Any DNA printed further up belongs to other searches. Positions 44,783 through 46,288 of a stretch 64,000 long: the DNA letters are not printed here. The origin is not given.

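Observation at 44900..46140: Single GcvT/DmdA-family gene with sharply elevated GC content, boundaries matching the CDS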

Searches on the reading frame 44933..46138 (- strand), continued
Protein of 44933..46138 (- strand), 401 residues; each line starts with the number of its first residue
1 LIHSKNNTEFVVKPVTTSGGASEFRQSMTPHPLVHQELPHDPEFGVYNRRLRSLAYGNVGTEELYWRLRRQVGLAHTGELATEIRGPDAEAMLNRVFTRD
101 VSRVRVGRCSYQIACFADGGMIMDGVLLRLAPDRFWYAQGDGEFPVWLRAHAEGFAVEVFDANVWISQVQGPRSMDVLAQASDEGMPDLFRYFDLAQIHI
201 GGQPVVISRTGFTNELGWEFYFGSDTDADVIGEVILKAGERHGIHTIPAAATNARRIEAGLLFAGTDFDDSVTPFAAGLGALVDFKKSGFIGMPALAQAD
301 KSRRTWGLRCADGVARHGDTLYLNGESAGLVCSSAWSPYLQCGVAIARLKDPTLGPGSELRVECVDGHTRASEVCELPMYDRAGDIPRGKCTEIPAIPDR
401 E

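Call 28: list_cluster_members(proteins=[P0014, P0044, P0045, P0052, P0057, P0070, P0071, P0074, P0078, P0115])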
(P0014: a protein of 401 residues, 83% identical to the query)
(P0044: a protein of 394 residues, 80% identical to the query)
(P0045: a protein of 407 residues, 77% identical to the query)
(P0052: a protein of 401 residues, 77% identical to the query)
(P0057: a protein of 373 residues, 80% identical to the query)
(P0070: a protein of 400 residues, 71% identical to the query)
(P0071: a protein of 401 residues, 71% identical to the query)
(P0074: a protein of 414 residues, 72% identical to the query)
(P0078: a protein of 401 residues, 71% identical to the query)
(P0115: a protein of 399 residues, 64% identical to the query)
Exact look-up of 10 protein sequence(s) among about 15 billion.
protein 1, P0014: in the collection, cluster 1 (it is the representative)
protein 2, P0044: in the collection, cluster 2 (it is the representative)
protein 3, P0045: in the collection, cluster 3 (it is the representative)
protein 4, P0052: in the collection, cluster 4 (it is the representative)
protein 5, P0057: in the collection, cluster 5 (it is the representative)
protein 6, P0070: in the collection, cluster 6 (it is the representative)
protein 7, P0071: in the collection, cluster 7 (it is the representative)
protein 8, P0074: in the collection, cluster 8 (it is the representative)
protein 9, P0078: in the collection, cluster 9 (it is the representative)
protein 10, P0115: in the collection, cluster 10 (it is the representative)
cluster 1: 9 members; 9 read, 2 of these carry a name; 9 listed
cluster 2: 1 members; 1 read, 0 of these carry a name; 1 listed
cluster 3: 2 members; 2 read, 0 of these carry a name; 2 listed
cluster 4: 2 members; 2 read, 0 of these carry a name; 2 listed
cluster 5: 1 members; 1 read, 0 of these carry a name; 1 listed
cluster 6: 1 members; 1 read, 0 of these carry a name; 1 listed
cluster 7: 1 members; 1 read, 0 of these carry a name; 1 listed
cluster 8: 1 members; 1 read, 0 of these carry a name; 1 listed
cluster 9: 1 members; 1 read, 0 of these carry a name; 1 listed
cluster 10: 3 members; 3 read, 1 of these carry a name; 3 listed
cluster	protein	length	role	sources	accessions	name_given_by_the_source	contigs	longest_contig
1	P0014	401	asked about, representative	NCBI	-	-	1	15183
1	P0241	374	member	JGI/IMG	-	aminomethyltransferase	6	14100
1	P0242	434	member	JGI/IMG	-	aminomethyltransferase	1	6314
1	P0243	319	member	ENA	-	-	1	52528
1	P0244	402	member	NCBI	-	-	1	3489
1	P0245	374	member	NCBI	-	-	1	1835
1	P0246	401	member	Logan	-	-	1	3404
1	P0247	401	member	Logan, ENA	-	-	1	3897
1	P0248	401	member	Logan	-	-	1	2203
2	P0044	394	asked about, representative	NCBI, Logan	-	-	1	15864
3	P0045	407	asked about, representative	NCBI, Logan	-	-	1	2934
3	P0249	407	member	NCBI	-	-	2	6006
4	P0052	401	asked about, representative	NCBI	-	-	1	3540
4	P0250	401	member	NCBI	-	-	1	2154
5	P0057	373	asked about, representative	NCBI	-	-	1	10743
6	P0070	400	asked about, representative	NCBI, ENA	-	-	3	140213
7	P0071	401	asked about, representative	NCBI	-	-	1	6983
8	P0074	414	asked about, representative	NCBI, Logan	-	-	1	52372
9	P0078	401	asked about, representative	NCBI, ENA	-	-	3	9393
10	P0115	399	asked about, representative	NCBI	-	-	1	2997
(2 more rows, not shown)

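Call 29: search_solved_structures(query=window:44933-46138:-, max_evalue=1e-10, show_alignments=1)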
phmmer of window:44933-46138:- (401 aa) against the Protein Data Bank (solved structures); distinct sequences matched with E-value up to 1e-10: 17.
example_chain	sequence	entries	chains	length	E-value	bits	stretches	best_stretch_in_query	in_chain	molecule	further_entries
9q59_A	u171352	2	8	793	5.6e-49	170.5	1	56-389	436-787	trimethylamine N-oxide demethylase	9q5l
9q5a_A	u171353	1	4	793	5.8e-49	170.5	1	56-389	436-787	Trimethylamine N-oxide Demethylase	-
1yx2_A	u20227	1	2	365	4.4e-36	128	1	74-381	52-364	Aminomethyltransferase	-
1woo_A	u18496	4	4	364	2.4e-30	109.1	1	66-380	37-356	Aminomethyltransferase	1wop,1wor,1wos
3tfh_A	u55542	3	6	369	1e-25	93.9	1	43-379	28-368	GcvT-like Aminomethyltransferase protein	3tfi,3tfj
1pj5_A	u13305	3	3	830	5.1e-23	85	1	66-382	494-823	N,N-dimethylglycine oxidase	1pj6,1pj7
2gag_A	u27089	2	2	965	4.3e-22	82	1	68-386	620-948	heterotetrameric sarcosine oxidase alpha-subunit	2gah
3gsi_A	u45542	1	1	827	5.7e-22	81.6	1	66-382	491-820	N,N-dimethylglycine oxidase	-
1vrq_A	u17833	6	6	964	2.4e-21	79.5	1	68-305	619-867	Sarcosine oxidase alpha subunit | Subunit alpha of sarcosine oxidase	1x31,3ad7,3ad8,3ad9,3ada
5l46_A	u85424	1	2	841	3.2e-19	72.5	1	82-365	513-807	Dimethylglycine dehydrogenase, mitochondrial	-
1v5v_A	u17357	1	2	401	9.3e-18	67.7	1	65-381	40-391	aminomethyltransferase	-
4p9s_A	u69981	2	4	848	4.4e-17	65.5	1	65-368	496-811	Dimethylglycine dehydrogenase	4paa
4pab_A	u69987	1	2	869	7.2e-17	64.8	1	65-368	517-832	Dimethylglycine dehydrogenase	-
1vlo_A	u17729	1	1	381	1.2e-14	57.4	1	66-351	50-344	Aminomethyltransferase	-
3a8i_A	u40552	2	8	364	1.6e-14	57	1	66-351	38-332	Aminomethyltransferase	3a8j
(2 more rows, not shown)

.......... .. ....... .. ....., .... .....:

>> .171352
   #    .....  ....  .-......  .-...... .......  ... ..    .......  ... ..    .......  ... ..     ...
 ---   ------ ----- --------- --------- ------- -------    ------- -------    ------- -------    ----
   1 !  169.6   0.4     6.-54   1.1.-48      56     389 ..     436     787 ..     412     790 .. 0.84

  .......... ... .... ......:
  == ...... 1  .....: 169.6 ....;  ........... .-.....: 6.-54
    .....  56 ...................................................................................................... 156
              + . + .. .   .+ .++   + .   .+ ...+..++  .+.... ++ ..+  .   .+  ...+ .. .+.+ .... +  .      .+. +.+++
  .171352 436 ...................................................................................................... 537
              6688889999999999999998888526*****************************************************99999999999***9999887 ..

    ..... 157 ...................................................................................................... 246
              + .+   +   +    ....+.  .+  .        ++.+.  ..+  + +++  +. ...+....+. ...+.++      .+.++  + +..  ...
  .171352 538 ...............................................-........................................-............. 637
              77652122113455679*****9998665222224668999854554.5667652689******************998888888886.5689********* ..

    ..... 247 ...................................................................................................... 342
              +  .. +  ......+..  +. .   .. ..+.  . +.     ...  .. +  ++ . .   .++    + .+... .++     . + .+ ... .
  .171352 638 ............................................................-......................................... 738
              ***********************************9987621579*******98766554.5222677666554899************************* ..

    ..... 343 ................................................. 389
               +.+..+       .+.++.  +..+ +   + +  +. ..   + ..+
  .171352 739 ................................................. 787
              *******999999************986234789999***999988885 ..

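Call 46: search_protein_families(library=ncbifam, proteins=[L054:8329-9996:-, L054:9981-10829:-, L054:7473-8327:+, L079:9280-10929:+, L060:9011-9922:-, L080:565-1383:+, L071:15496-16311:+], max_evalue=1e-10)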
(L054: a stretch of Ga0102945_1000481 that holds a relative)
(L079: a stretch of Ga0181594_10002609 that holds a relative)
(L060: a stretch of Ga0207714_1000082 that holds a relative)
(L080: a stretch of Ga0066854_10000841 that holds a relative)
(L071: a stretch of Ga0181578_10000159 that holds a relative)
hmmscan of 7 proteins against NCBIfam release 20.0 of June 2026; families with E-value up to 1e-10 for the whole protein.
L054:8329-9996:- (555 aa): 91 families (the best 25 are shown)
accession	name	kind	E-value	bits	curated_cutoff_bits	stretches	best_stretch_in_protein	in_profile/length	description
NF006020.0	PRK08162.1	subfamily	6.1e-259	859.9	677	1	14-553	2-538/545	acyl-CoA synthetase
NF004837.0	PRK06187.1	subfamily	1.4e-132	442.7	476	1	34-553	11-522/531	long-chain-fatty-acid--CoA ligase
NF006182.0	PRK08316.1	subfamily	8.6e-93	311.6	663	1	36-552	16-516/523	fatty acyl-CoA synthetase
NF005426.0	PRK07008.1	equivalog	2.1e-87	294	822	1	55-552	42-534/545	3-(methylthio)propionyl-CoA ligase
NF004674.0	PRK06018.1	subfamily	1.5e-83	281.4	766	1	55-552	38-533/544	long-chain-fatty-acid--CoA ligase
NF002966.0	PRK03640.1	equivalog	1.4e-79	267.9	556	2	178-552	121-479/483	o-succinylbenzoate--CoA ligase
NF005307.0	PRK06839.1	equivalog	7.7e-77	259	748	1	37-550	8-490/496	o-succinylbenzoate--CoA ligase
NF004114.0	PRK05605.1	equivalog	1.6e-74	251.3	766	1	197-553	219-569/575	long-chain-fatty-acid--CoA ligase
NF009233.0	PRK12583.1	subfamily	2.3e-73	247.5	832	1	198-551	201-548/558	fatty acid CoA ligase family protein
NF005801.1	PRK07656.1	equivalog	2.2e-72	244.3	657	1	37-550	7-500/500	FadD3 family acyl-CoA ligase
NF004808.0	PRK06155.1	equivalog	2.8e-70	237.1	722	1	36-552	26-521/542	ATP-dependent acyl-CoA ligase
NF005676.0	PRK07470.1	equivalog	5.5e-69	233.2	774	1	36-552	25-528/544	acyl-CoA synthetase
NF004797.0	PRK06145.1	equivalog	9.4e-69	232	850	1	41-554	12-496/499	acyl-CoA synthetase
NF005714.0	PRK07529.1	subfamily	3.3e-68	230.5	632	1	33-551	32-574/640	acyl-CoA synthetase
NF006181.0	PRK08314.1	subfamily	6.2e-67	226.1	705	1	30-550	22-551/563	long-chain-fatty-acid--CoA ligase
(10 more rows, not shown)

L054:9981-10829:- (282 aa): 68 families (the best 25 are shown)
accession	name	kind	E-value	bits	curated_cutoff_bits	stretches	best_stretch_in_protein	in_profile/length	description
NF006008.0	PRK08139.1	equivalog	5.2e-118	393.4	313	1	20-281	10-265/266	enoyl-CoA hydratase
NF051848.1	EnCoAHydtEchA19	equivalog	3.8e-56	190.5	400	1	30-282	8-258/258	enoyl-CoA hydratase EchA19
NF046063.1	oxepin_alt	equivalog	5.5e-49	166.9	300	1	29-277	7-253/254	oxepin-CoA hydrolase, alternative type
NF005073.0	PRK06495.1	subfamily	8.4e-48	162.9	296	1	35-282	17-257/257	enoyl-CoA hydratase/isomerase family protein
NF005700.0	PRK07511.1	subfamily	3.4e-47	161.2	274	1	26-280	9-259/260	enoyl-CoA hydratase family protein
NF005879.0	PRK07827.1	equivalog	4e-47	160.6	283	1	28-280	13-260/261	enoyl-CoA hydratase family protein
NF004857.0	PRK06210.1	equivalog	1.7e-46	158.9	341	1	21-279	8-272/275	enoyl-CoA hydratase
NF042430.2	EnCoAhydt_DpgD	equivalog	9.4e-46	156.3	400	1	32-281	7-257/258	enoyl-CoA-hydratase DpgD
NF005803.0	PRK07658.1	equivalog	7.1e-45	153.4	313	1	30-282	10-257/257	enoyl-CoA hydratase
NF005864.0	PRK07799.1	equivalog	2.3e-44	151.6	316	1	31-281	17-265/266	crotonase/enoyl-CoA hydratase family protein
NF006140.0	PRK08290.1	subfamily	4.1e-44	150.9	280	1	21-237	8-238/292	enoyl-CoA hydratase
NF006100.0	PRK08252.1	subfamily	8.8e-44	150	282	1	28-280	9-252/254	crotonase/enoyl-CoA hydratase family protein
NF006007.0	PRK08138.1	subfamily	1.3e-43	149.3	355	1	20-281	6-260/261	enoyl-CoA hydratase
NF007239.0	PRK09674.1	equivalog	6.1e-43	147.1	371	1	28-281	10-256/257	2,3-dehydroadipyl-CoA hydratase PaaF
NF004475.0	PRK05809.1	subfamily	7.8e-43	146.8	394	1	31-281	13-259/260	short-chain-enoyl-CoA hydratase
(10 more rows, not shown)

L054:7473-8327:+ (284 aa): 0 families

L079:9280-10929:+ (549 aa): 11 families
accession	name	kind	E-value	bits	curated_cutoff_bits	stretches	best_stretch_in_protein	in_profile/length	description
NF008594.0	PRK11561.1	equivalog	7.4e-148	493.2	545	1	6-518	13-517/540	isovaleryl-CoA dehydrogenase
NF042972.1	AcrlCoAredClosAcrC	equivalog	8.1e-24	84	640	1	164-432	112-372/378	acryloyl-CoA reductase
NF043006.1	CyhCrbnylCoADH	equivalog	8.7e-23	80.9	650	1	160-434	108-373/380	cyclohexane-1-carbonyl-CoA dehydrogenase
NF045552.1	GlutCoADH_Des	equivalog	6.5e-20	71.7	470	1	167-428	117-371/387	glutaryl-CoA dehydrogenase Acd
NF058590.1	AcCoDHFadEBacil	equivalog_domain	3.6e-19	68.7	600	1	169-453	133-427/586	acyl-CoA dehydrogenase FadE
NF008997.0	PRK12341.1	equivalog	3.4e-18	65.9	537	1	173-428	121-368/382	acyl-CoA dehydrogenase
NF042439.1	SulpropCoADesulf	equivalog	5.5e-16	58.3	600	1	173-429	109-363/379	3-sulfinopropanoyl-CoA desulfinase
NF002885.1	PRK03354.1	equivalog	2.8e-14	52.9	540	1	173-434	120-371/378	crotonobetainyl-CoA dehydrogenase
NF045652.1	ProlPCPDhRedW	equivalog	1.2e-13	50.6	650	1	173-436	119-373/376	L-prolyl-[peptidyl-carrier protein] dehydrogenase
NF052270.1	Staph_DH_FadE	equivalog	1.6e-12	46.9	600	1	174-437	142-394/400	acyl-CoA dehydrogenase FadE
NF053553.1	prodigi_MBC_PigA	equivalog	9e-12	44.8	500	1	174-421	125-364/381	prodigiosin MBC biosynthesis dehydrogenase PigA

L060:9011-9922:- (303 aa): 32 families (the best 25 are shown)
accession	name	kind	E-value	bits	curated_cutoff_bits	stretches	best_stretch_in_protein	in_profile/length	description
NF011673.1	PRK15092.1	equivalog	1.2e-34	119.8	530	1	19-279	9-267/293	transcriptional regulator LrhA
NF047711.1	PutUtilRegPtrR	equivalog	1.1e-26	93.7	400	1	22-255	2-239/283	putrescine utilization regulator PtrR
TIGR03339.1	phn_lysR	subfamily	1.6e-24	86.6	341.1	1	26-253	2-236/279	aminoethylphosphonate catabolism associated LysR family transcriptional regulator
NF040786.1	LysR_Sec_metab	equivalog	3.1e-23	82.2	250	1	24-189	4-171/298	selenium metabolism-associated LysR family transcriptional regulator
NF053705.1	TransRegGltCGpos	equivalog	5.7e-23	81.6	350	1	31-258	11-249/300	glutamate biosynthesis transcriptional regulator GltC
NF041036.1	decaheme_TF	subfamily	2.7e-19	69.7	210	1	22-212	2-194/301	multiheme cytochrome-associated LysR family transcriptional regulator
NF045990.1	TransRegCbbRRhodb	equivalog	7.3e-19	67.9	450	1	24-191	9-179/304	LysR family regulator CbbR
NF047520.1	trans_act_CidR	equivalog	2.4e-18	66.4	415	1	31-198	11-180/292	cidABC operon transcriptional activator CidR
NF008416.0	PRK11242.1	equivalog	2.8e-18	66.3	277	1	29-194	9-176/300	transcriptional regulator CynR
NF002964.0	PRK03635.1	subfamily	6.6e-18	64.8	197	1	20-159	2-140/297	ArgP/LysG family DNA-binding transcriptional regulator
TIGR02424.1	TF_pcaQ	equivalog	7e-17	61.3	303.8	1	26-187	8-173/300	pca operon transcription factor PcaQ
TIGR03298.1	argP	subfamily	1.7e-16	60.2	273.55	1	21-159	1-139/292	ArgP/LysG family DNA-binding transcriptional regulator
NF040889.1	trans_reg_YeiE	equivalog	1.5e-15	57.2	480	1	25-194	7-174/288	DNA-binding transcriptional regulator YeiE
NF008722.0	PRK11716.1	equivalog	1.7e-15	56.8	246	1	21-167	1-149/293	HTH-type transcriptional activator IlvY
NF008095.0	PRK10837.1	subfamily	7e-15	55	281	1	26-193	8-173/290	LysR family transcriptional regulator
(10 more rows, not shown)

L080:565-1383:+ (272 aa): 12 families
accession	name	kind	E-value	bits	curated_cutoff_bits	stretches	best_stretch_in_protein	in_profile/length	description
NF005689.0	PRK07490.1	equivalog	2.2e-109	364.4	260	1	32-271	7-247/248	hypothetical protein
NF005068.0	PRK06486.1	equivalog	8e-68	228.5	269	1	25-271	13-261/262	aldolase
NF005451.0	PRK07044.1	subfamily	1.8e-53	181.2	207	1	33-271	16-255/256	aldolase II superfamily protein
NF004855.0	PRK06208.1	subfamily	1.2e-40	139.5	255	1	30-263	34-266/274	class II aldolase/adducin family protein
NF005186.0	PRK06661.1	equivalog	1.5e-24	87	339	1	37-246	4-213/235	hypothetical protein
NF005484.0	PRK07090.1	equivalog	7.2e-22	77.9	261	1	34-246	26-234/260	aldolase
NF005302.0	PRK06833.1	equivalog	1.1e-16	61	264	1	74-249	40-211/214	L-fuculose-phosphate aldolase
NF005123.0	PRK06557.1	subfamily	1.3e-15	57.6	251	1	72-248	44-220/223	L-ribulose-5-phosphate 4-epimerase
NF005984.0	PRK08087.1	subfamily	3.4e-14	53.1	264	1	73-246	37-207/215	L-fuculose-phosphate aldolase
NF053831.1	RU1PAldHalo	equivalog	5.4e-12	45.6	300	1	73-248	34-206/208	ribulose-1-phosphate aldolase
TIGR01086.1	fucA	equivalog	5.1e-11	42.7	400.25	1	73-237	36-197/214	L-fuculose-phosphate aldolase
NF004527.0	PRK05874.1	equivalog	7.3e-11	42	308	1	46-247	14-212/218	L-fuculose-phosphate aldolase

L071:15496-16311:+ (271 aa): 188 families (the best 25 are shown)
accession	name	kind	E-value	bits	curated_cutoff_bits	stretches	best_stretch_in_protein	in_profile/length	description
NF005878.0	PRK07825.1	subfamily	3.4e-50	170.9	287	1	2-224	6-224/278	short chain dehydrogenase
NF009093.0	PRK12429.1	subfamily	5.8e-44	150.3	258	1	2-240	2-240/259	3-hydroxybutyrate dehydrogenase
NF004196.0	PRK05650.1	equivalog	2.8e-42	144.7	297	1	6-257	3-265/272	SDR family oxidoreductase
NF004198.0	PRK05653.1-3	equivalog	6.1e-41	140.5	296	1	3-189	5-194/248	3-oxoacyl-ACP reductase FabG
NF005559.1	PRK07231.1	subfamily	6.9e-41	140.4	215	1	3-192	2-194/249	glucose 1-dehydrogenase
TIGR01963.1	PHB_DH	subfamily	8.2e-40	136.7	307.05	1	6-247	2-243/255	3-hydroxybutyrate dehydrogenase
NF004825.0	PRK06181.1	equivalog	2.8e-39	135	215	1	3-221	4-232/268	SDR family oxidoreductase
NF009466.0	PRK12826.1-2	subfamily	1.1e-38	133.1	222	1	6-192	4-195/248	3-oxoacyl-ACP reductase FabG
NF052558.1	MBtsdlDhBudC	equivalog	1.6e-38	132.7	270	1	5-197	3-197/250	meso-2,3-butanediol dehydrogenase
NF005594.0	PRK07326.1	equivalog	1.9e-38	132.3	271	1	3-219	4-218/237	SDR family oxidoreductase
NF006080.0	PRK08226.1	equivalog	3.4e-38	131.6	356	1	2-248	3-245/263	SDR family oxidoreductase UcpA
NF004818.0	PRK06172.1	equivalog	5.5e-38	130.7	336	1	1-189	3-195/253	SDR family oxidoreductase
TIGR03971.1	SDR_subfam_1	subfamily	1e-37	130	300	1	50-247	65-259/271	mycofactocin-coupled SDR family oxidoreductase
NF004843.0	PRK06194.1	equivalog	2.2e-37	129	308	1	4-187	5-194/295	hypothetical protein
NF005309.0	PRK06841.1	subfamily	2.7e-37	128.7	286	1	2-187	12-197/255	GolD/DthD family dehydrogenase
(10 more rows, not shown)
